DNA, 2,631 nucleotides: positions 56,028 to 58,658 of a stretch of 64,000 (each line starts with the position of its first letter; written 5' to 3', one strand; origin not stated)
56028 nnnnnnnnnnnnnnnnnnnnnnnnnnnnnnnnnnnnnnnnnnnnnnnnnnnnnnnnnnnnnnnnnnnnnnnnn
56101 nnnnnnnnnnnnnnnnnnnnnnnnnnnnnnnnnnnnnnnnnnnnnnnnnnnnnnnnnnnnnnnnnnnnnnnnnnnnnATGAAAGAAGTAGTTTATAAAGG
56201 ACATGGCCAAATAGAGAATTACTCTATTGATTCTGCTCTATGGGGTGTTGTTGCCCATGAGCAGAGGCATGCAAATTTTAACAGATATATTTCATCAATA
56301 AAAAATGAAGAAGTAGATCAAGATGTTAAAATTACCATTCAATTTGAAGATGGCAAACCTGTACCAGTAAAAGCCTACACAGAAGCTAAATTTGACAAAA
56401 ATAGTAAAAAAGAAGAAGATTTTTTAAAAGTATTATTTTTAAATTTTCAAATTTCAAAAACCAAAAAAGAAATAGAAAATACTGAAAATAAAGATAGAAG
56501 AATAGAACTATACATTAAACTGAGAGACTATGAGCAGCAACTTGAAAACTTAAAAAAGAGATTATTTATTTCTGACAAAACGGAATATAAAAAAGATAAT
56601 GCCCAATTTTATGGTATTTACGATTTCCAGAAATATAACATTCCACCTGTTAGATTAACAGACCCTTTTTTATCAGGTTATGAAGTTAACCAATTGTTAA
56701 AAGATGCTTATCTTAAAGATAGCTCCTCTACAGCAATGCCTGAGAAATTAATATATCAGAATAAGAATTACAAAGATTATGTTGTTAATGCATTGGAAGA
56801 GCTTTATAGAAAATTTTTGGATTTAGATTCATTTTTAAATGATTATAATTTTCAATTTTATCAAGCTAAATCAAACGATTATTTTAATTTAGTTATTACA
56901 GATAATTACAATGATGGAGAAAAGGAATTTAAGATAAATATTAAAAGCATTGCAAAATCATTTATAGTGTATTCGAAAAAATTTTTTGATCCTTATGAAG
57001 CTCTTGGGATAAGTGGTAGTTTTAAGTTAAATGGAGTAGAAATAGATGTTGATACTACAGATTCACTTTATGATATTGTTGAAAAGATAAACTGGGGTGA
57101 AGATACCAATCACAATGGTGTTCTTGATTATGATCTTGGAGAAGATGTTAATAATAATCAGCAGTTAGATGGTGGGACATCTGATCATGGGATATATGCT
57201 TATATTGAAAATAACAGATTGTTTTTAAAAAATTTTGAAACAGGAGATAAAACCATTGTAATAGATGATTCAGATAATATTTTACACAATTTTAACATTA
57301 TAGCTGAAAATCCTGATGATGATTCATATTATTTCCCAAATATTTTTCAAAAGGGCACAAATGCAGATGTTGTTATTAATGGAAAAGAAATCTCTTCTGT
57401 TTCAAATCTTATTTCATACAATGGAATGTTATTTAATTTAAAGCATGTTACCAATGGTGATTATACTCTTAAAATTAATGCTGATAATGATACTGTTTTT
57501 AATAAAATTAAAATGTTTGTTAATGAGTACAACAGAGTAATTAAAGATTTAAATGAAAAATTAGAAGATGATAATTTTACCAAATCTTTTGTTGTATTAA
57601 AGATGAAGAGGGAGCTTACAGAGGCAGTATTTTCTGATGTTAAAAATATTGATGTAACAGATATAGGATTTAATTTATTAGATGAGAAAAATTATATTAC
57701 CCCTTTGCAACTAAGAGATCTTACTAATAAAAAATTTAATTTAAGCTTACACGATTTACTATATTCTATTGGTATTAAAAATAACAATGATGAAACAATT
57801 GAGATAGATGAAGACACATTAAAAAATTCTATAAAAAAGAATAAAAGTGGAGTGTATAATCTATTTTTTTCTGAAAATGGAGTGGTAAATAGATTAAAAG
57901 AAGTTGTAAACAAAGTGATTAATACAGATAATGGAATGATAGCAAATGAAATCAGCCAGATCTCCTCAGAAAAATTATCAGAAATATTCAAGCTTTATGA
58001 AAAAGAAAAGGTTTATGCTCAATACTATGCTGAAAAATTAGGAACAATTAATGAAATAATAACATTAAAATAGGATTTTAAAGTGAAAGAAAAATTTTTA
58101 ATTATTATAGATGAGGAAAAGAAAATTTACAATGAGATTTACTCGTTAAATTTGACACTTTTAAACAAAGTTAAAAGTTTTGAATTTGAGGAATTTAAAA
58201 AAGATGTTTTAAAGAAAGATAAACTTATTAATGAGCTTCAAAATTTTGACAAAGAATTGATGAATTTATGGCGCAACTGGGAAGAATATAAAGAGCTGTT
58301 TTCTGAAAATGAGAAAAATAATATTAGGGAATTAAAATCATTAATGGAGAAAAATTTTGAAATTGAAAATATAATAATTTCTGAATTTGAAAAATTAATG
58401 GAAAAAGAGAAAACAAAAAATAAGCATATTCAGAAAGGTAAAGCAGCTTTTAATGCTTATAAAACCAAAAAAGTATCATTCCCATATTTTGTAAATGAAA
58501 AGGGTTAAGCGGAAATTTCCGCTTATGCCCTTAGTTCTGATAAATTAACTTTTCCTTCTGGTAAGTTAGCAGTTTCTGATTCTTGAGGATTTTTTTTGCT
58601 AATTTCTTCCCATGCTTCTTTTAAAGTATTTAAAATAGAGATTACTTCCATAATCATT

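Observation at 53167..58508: Six consecutive plus-strand genes of unknown function between nrdJ and fliS, including a GT9-like protein and a natural His6 protein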

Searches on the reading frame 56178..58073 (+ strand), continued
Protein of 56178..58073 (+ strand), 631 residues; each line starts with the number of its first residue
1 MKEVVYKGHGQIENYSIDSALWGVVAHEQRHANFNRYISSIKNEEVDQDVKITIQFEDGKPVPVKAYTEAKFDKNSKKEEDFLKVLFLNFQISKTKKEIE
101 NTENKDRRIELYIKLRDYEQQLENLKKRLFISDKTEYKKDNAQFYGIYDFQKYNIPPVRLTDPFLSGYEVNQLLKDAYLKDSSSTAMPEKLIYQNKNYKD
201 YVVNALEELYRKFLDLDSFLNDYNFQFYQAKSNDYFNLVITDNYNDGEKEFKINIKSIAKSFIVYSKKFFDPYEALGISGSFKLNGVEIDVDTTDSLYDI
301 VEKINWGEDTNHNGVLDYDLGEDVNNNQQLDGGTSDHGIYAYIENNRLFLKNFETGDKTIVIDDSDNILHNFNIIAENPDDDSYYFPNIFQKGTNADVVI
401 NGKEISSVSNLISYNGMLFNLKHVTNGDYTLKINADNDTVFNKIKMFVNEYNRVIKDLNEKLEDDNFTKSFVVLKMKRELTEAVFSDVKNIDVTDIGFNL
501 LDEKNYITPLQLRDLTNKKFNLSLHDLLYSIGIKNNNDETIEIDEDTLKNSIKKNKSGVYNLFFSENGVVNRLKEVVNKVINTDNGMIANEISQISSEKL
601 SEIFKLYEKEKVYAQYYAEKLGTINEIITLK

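Call 24: fold_search(model_id=the predicted structure, library=pdb)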
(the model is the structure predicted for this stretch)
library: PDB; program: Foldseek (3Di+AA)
matches with E <= 10: 158; with E <= 0.001: 35
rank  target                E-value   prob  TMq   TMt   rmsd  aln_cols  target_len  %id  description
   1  6sih_A                3.8e-17  1.00  0.29  0.35  13.1       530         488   14  Structure of bacterial flagellar capping protein FliD (released 2020-05-27)
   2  9m67_A                9.7e-17  1.00  0.41  0.57   9.1       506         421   16  the flagellar filament cap FliD in complex with FliC (released 2025-12-03)
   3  9m68_A                2.1e-16  1.00  0.43  0.61  10.1       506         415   16  the flagellar filament cap FliD in complex with FlgL (released 2025-12-03)
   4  9gnz_U                2.1e-16  1.00  0.43  0.58  10.3       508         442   17  Salmonella cap-filament complex (released 2025-04-09)
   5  9m6h_A                2.4e-16  1.00  0.43  0.59   9.0       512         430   16  structure of FliD-FliC at a 10:10 stoichiometry (released 2025-07-16)
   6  9gnz_S                3.4e-16  1.00  0.41  0.52   9.5       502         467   18  Salmonella cap-filament complex (released 2025-04-09)
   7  9gnz_R                7.9e-16  1.00  0.39  0.49  10.8       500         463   17  Salmonella cap-filament complex (released 2025-04-09)
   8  5h5v_C                2.2e-15  1.00  0.41  0.66   5.6       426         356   17  Crystal structure of the flagellar cap protein FliD D1-D2-D3 domains from Escherichia coli (released 2017-02-22)
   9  5h5v_A                2.9e-15  1.00  0.41  0.68   5.9       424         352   17  Crystal structure of the flagellar cap protein FliD D1-D2-D3 domains from Escherichia coli (released 2017-02-22)
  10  9m6i_A                2.9e-15  1.00  0.42  0.65   5.4       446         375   18  structure of the FliD cap (released 2025-12-03)
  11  5h5v_B                4.0e-15  1.00  0.42  0.72   5.1       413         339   18  Crystal structure of the flagellar cap protein FliD D1-D2-D3 domains from Escherichia coli (released 2017-02-22)
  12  5h5v_D                1.1e-14  1.00  0.41  0.69   5.3       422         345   17  Crystal structure of the flagellar cap protein FliD D1-D2-D3 domains from Escherichia coli (released 2017-02-22)
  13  9u4r_AE               4.2e-14  1.00  0.39  0.52  10.7       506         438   18  Structure of the intial complex in filament assembly at 3.23 angstroms resolution, conformation 2. (released 2026-03-25)
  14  5h5v_F                1.8e-13  1.00  0.37  0.65   6.2       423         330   18  Crystal structure of the flagellar cap protein FliD D1-D2-D3 domains from Escherichia coli (released 2017-02-22)
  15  9u7y_AD               5.1e-13  1.00  0.41  0.55   9.3       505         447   17  Structure of the tip region of the intial complex in bacterial flagellar filament assembly at 3.68 angstroms resoluti (released 2026-04-01)
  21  5h5v_E                2.2e-10  1.00  0.36  0.70   4.8       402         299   16  Crystal structure of the flagellar cap protein FliD D1-D2-D3 domains from Escherichia coli (released 2017-02-22)
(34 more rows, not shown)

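Call 29: search_protein_families(library=pfam, proteins=[L005:9962-12325:+, P0015, P0016], max_evalue=5)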
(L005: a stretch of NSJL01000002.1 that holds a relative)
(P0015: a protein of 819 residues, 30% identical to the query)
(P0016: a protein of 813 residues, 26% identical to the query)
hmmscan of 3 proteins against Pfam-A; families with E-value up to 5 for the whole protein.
L005:9962-12325:+ (787 aa): 4 families
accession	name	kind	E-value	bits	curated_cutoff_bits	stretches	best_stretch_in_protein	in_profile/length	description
PF07195.17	FliD_C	-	3.9e-21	76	25.4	1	527-775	3-219/236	Flagellar hook-associated protein 2 C-terminus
PF02465.23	FliD_N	-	3.2e-10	41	24.8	1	296-371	22-97/97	Flagellar hook-associated protein 2 N-terminus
PF07196.18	Flagellin_IN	-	0.045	14.4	22.7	1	393-414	12-31/55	Flagellin hook IN motif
PF23657.1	DUF7151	-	0.045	14.2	27.2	1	412-427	21-36/46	Domain of unknown function (DUF7151)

P0015 (819 aa): 2 families
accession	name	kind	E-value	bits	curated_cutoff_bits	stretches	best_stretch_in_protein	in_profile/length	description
PF07195.17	FliD_C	-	1.1e-22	81.1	25.4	1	556-795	1-210/236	Flagellar hook-associated protein 2 C-terminus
PF02465.23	FliD_N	-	0.0027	18.7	24.8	1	309-382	21-94/97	Flagellar hook-associated protein 2 N-terminus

P0016 (813 aa): 2 families
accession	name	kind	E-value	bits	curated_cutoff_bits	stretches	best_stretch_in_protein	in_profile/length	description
PF07195.17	FliD_C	-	2.6e-23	83.1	25.4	1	554-788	4-208/236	Flagellar hook-associated protein 2 C-terminus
PF02465.23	FliD_N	-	2.4e-06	28.6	24.8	1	307-373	28-94/97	Flagellar hook-associated protein 2 N-terminus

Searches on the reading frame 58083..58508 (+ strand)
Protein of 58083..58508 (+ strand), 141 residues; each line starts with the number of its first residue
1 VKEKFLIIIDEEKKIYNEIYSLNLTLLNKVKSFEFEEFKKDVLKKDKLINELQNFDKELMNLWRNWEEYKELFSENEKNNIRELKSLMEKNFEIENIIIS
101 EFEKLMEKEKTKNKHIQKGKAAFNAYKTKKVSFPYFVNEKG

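Call 3: search_protein_families(library=pfam, proteins=[window:58083-58508:+], max_evalue=1)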
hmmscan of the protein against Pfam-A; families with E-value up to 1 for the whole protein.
window:58083-58508:+ (141 aa): 4 families
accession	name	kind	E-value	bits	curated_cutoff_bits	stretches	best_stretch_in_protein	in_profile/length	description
PF20046.4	DUF6448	-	0.056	13.8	27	1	77-126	94-141/147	Family of unknown function (DUF6448)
PF13206.11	VSG_B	-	0.091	12.4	25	1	11-121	45-154/352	Trypanosomal VSG domain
PF00378.25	ECH_1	-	0.19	11.4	27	1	63-124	180-241/251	Enoyl-CoA hydratase/isomerase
PF15035.11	Rootletin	-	0.84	10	36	0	50-89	143-182/188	Ciliary rootlet component, centrosome cohesion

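Call 4: search_protein_families(library=ncbifam, proteins=[window:58083-58508:+], max_evalue=1)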
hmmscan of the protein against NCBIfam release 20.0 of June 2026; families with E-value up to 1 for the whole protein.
window:58083-58508:+ (141 aa): 1 family
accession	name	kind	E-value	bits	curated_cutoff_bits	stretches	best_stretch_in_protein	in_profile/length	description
NF033910.1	LWR_salt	hypoth_equivalog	0.43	11.2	50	0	65-135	38-110/116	LWR-salt protein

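Call 29: search_protein_families(library=pfam, proteins=[window:58083-58508:+], max_evalue=5)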
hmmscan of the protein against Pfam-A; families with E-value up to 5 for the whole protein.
window:58083-58508:+ (141 aa): 4 families
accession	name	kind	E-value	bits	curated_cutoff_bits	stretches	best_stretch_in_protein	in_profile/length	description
PF20046.4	DUF6448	-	0.056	13.8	27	1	77-126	94-141/147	Family of unknown function (DUF6448)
PF13206.11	VSG_B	-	0.091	12.4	25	1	11-121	45-154/352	Trypanosomal VSG domain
PF00378.25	ECH_1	-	0.19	11.4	27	1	63-124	180-241/251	Enoyl-CoA hydratase/isomerase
PF15035.11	Rootletin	-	0.84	10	36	1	50-89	143-182/188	Ciliary rootlet component, centrosome cohesion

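Call 49: search_solved_structures(query=A3, max_evalue=10)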
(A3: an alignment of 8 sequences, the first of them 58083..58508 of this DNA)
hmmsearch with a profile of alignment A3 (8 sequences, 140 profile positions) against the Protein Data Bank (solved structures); distinct sequences matched with E-value up to 10: 14.
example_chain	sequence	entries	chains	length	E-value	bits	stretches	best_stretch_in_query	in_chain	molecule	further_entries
6lp3_C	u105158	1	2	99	0.038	17.3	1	31-80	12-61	GTPase-activating protein BEM3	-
6nqz_A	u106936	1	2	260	0.52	13.6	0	78-103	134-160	Flagellar coiling protein B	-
8gjg_A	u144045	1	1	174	0.54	13.5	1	59-113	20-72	gluc_A04_0005 Binder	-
6p66_A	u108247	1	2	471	0.72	13.1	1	55-98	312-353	DNA repair protein RAD25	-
2fwr_A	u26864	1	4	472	0.72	13.1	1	55-98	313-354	DNA repair protein RAD25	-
2czc_A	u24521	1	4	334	0.73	13.1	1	16-82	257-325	Glyceraldehyde-3-phosphate dehydrogenase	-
5h9d_A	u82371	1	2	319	1.1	12.5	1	33-109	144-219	Farnesyl pyrophosphate synthetase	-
4y66_B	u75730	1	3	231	1.2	12.4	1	8-92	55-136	Putative tbpip family protein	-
6dlc_A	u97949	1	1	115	1.6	12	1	51-114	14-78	Designed protein DHD1:234_A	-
7bqq_A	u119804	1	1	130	1.7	11.9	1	44-109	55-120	Gogy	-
9q8b_A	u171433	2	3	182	3.2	11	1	56-132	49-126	Methyl-accepting chemotaxis protein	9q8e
1z56_A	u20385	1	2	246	5.5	10.3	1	4-92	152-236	Ligase interacting factor 1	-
6z35_A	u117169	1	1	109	6.2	10.1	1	50-111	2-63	Maquette 2-1ip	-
5tgw_A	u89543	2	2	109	7.5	9.8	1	50-111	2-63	PS1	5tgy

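Call 58: search_protein_families(library=pfam, alignment_id=A4, max_evalue=1)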
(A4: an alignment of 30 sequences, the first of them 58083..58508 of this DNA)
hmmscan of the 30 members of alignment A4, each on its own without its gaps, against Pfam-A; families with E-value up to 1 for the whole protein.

A. member 1, window:58083-58508:+ (141 aa): 4 families
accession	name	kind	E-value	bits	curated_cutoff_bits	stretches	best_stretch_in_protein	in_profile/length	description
PF20046.4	DUF6448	-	0.056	13.8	27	1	77-126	94-141/147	Family of unknown function (DUF6448)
PF13206.11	VSG_B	-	0.091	12.4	25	1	11-121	45-154/352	Trypanosomal VSG domain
PF00378.25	ECH_1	-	0.19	11.4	27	1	63-124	180-241/251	Enoyl-CoA hydratase/isomerase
PF15035.11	Rootletin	-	0.84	10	36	0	50-89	143-182/188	Ciliary rootlet component, centrosome cohesion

B. families by the number of members that match (of 30 scanned): 87 families (the first 25 are shown)
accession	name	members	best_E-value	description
PF05400.18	FliT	5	0.0058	Flagellar protein FliT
PF22608.2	DNAX_ATPase_lid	3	0.0029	DNA polymerase III clamp loader subunit, ATPase lid domain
PF24582.1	DUF7609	3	0.0056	Domain of unknown function (DUF7609)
PF05130.17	FlgN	3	0.018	FlgN protein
PF08484.17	Methyltransf_14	2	0.014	C-methyltransferase C-terminal domain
PF03938.19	OmpH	2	0.014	Outer membrane protein (OmpH-like)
PF02646.22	RmuC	2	0.017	RmuC family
PF19981.4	DUF6417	2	0.019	Family of unknown function (DUF6417)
PF10279.14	Latarcin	2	0.037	Latarcin precursor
PF03961.19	FapA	2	0.1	Flagellar Assembly Protein A beta solenoid domain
PF16746.10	BAR_3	1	0.00075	BAR domain of APPL family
PF20893.2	DUF6845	1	0.0029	Domain of unknown function (DUF6845)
PF04012.17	PspA_IM30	1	0.0037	PspA/IM30 family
PF19551.4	DUF6074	1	0.0086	Family of unknown function (DUF6074)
PF18858.6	LPD39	1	0.0094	Large polyvalent protein associated domain 39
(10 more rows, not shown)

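Call 65: search_protein_families(library=ncbifam, alignment_id=A4, max_evalue=1)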
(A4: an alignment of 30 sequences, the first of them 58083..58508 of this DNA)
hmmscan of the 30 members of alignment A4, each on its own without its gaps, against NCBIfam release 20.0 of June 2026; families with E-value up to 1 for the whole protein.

A. member 1, window:58083-58508:+ (141 aa): 1 family
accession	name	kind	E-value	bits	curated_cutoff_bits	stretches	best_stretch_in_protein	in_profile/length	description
NF033910.1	LWR_salt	hypoth_equivalog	0.43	11.2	50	0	65-135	38-110/116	LWR-salt protein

B. families by the number of members that match (of 30 scanned): 41 families (the first 25 are shown)
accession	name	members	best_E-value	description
TIGR02677.1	TIGR02677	2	0.0025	TIGR02677 family protein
NF053525.1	thylo_ssr2422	2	0.013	ssr2422 family thylakoid membrane protein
NF045950.1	MAG6090_repeat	2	0.1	MAG6090-like repeat-containing lipoprotein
NF033741.1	NlpC_p60_RipA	1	0.0024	NlpC/P60 family peptidoglycan endopeptidase RipA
NF006256.0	PRK08404.1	1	0.0032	V-type ATP synthase subunit H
NF045622.1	Npun_F5560_fam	1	0.0068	Npun_F5560 family protein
TIGR00464.1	gltX_bact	1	0.0077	glutamate--tRNA ligase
TIGR02739.1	TraF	1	0.019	type-F conjugative transfer system pilin assembly protein TraF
NF011552.0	PRK14981.1-4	1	0.019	DNA-directed RNA polymerase subunit F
NF010532.0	PRK13922.9-3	1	0.023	rod shape-determining protein MreC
TIGR04211.1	SH3_and_anchor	1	0.028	TIGR04211 family SH3 domain-containing protein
NF043046.1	T4SS_Ceg32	1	0.029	Dot/Icm T4SS effector Ceg32/SidI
NF006827.1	PRK09348.1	1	0.03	glycine--tRNA ligase subunit alpha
NF008631.0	PRK11619.1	1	0.033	murein transglycosylase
NF006122.0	PRK08266.1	1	0.034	hypothetical protein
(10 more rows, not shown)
